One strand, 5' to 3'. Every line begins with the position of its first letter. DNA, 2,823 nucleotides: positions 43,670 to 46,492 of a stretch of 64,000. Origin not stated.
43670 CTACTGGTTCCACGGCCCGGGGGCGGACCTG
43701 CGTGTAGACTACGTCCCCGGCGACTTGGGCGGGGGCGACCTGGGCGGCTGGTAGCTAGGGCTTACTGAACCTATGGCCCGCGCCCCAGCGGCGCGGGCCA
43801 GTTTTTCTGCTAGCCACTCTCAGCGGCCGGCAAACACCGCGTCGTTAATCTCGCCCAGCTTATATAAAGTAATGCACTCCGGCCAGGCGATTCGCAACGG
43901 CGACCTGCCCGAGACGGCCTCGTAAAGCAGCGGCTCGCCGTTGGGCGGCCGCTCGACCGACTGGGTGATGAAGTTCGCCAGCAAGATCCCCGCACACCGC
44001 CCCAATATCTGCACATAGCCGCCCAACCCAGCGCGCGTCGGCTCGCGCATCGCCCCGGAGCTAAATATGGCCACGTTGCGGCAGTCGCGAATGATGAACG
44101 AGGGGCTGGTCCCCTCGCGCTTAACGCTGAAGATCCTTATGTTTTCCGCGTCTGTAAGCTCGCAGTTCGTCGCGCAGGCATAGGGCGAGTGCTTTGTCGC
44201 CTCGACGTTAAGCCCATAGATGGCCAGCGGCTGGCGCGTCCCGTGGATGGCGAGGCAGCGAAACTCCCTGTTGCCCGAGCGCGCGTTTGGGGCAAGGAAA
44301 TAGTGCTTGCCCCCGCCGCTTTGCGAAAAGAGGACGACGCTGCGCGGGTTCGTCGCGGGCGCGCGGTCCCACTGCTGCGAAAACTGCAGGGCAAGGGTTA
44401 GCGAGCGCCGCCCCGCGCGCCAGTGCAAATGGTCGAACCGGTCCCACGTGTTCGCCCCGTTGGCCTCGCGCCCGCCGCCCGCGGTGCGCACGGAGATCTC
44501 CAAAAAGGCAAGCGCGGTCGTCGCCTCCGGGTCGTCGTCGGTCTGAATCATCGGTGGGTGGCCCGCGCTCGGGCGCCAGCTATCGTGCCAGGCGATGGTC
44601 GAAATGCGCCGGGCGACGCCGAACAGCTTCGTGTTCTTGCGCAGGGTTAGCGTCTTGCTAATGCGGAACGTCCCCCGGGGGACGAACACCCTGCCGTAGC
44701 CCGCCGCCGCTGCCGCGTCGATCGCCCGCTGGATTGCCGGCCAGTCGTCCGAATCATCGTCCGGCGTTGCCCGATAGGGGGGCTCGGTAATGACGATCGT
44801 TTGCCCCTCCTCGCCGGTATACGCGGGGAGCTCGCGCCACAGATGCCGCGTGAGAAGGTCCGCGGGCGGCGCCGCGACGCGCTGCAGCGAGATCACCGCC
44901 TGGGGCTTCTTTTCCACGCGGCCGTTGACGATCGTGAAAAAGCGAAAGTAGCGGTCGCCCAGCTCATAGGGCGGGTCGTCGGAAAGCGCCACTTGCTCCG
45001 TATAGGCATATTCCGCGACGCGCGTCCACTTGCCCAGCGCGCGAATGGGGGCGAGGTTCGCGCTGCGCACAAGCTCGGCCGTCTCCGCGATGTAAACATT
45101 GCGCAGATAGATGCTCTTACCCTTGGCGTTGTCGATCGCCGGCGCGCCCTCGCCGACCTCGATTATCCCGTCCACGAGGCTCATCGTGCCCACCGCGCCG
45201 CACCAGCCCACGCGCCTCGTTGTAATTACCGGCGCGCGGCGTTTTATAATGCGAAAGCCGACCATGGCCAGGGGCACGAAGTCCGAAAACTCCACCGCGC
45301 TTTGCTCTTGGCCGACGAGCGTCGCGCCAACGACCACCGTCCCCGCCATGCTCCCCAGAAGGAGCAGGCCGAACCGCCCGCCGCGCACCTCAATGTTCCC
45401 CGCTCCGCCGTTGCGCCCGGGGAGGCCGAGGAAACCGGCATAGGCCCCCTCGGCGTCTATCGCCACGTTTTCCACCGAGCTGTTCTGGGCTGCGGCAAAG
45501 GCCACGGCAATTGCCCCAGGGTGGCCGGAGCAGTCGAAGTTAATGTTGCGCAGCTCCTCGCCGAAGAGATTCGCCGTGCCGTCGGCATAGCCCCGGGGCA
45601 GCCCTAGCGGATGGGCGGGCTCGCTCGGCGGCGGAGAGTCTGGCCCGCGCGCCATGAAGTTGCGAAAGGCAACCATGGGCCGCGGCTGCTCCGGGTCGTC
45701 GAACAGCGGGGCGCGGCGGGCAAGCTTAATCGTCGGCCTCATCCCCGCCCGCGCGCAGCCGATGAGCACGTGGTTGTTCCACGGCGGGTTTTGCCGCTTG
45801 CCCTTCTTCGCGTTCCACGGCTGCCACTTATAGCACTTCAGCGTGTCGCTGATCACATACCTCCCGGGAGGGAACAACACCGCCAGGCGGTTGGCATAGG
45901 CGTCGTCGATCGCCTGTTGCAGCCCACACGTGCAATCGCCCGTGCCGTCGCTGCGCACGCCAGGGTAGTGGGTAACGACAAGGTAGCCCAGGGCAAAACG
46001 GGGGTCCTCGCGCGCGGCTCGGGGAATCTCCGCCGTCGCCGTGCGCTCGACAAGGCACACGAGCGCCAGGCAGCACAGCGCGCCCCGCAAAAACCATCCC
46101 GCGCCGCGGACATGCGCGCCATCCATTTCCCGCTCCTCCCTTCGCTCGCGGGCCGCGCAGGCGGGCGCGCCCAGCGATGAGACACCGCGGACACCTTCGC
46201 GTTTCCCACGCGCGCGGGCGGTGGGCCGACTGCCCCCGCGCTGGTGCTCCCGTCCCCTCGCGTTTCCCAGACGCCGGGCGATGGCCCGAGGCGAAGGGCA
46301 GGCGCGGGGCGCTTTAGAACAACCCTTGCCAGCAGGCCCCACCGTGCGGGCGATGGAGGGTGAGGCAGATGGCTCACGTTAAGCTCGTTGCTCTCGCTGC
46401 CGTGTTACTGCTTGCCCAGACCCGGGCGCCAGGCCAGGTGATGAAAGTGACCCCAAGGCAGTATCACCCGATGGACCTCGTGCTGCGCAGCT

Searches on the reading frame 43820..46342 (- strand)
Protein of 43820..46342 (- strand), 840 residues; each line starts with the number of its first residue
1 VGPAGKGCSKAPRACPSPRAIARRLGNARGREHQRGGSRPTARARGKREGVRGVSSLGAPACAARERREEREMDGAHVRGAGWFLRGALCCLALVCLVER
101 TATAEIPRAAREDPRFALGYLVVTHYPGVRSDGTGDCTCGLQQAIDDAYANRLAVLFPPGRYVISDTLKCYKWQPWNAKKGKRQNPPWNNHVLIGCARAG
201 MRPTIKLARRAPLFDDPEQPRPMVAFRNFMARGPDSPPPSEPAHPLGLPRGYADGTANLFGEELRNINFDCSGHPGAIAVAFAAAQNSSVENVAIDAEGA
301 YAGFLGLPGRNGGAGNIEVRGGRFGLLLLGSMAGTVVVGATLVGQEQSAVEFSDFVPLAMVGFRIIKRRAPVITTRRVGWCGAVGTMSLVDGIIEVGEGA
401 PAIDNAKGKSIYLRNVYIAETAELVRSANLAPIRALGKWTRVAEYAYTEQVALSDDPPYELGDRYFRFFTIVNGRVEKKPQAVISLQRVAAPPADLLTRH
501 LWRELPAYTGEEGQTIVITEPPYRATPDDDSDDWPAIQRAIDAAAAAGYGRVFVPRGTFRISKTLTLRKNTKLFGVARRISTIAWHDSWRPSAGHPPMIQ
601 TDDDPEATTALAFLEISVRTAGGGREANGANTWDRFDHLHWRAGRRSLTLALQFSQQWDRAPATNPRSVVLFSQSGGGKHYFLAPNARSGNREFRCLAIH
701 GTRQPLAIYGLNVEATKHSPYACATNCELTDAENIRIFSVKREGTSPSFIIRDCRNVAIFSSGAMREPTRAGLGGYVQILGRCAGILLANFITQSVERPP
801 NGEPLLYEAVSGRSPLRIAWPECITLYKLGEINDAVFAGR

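Call 52: search_protein_families(library=ncbifam, proteins=[window:43820-46342:-], max_evalue=0.00001)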
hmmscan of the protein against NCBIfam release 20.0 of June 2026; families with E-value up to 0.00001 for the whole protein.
window:43820-46342:- (840 aa): 1 family
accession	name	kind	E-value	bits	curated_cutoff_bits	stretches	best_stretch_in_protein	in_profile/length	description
TIGR03808.1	RR_plus_rpt_1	equivalog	1.4e-06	27.2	120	0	124-164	41-80/455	TIGR03808 family TAT-translocated repetitive protein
